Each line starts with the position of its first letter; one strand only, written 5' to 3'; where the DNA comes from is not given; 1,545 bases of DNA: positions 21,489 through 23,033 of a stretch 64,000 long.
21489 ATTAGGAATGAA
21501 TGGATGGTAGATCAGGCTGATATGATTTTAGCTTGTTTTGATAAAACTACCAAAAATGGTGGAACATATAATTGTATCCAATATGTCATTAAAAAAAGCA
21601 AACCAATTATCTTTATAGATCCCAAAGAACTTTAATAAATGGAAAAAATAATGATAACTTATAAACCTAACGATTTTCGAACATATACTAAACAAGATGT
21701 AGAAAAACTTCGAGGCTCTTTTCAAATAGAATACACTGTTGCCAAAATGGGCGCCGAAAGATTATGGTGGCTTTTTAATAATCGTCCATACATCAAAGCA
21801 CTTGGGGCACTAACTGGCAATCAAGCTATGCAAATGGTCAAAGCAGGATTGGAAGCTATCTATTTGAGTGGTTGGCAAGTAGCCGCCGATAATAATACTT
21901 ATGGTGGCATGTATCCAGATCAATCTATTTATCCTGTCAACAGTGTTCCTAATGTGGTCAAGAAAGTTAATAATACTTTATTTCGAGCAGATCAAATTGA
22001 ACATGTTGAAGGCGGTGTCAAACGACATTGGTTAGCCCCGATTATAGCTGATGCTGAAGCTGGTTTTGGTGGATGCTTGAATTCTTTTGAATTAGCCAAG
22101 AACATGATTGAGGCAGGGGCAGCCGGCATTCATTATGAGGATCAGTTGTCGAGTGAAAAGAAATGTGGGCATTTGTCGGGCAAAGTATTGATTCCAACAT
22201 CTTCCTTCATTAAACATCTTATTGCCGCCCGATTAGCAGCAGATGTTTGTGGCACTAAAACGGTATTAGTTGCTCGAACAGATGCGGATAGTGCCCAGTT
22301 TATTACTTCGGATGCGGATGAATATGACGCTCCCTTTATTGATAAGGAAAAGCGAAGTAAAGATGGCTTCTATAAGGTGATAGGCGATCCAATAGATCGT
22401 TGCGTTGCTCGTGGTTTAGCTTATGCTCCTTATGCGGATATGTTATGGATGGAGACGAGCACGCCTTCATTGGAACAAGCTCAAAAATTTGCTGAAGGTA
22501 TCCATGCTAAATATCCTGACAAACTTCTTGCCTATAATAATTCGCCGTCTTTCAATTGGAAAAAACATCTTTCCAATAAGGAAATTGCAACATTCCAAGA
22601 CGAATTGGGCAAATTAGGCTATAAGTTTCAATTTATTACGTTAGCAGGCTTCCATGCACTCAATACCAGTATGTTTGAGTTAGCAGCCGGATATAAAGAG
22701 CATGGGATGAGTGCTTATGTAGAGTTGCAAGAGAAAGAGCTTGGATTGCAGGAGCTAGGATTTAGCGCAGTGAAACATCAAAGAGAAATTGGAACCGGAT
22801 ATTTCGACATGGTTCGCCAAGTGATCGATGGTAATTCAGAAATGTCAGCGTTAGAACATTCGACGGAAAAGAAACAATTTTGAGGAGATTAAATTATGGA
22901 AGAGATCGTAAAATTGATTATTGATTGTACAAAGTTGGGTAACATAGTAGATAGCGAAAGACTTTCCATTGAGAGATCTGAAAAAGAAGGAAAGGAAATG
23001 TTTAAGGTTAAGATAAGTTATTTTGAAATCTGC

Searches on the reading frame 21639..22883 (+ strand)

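Call 21: search_protein_families(library=pfam, proteins=[window:21639-22883:+], max_evalue=0.01)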
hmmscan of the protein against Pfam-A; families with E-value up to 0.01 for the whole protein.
window:21639-22883:+ (414 aa): 2 families
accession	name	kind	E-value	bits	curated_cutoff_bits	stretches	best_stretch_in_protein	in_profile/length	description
PF00463.27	ICL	-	5.4e-98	329.2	26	2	14-234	19-251/526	Isocitrate lyase family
PF13714.12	PEP_mutase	-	2.2e-11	44.2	31.5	1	64-216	23-147/240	Phosphoenolpyruvate phosphomutase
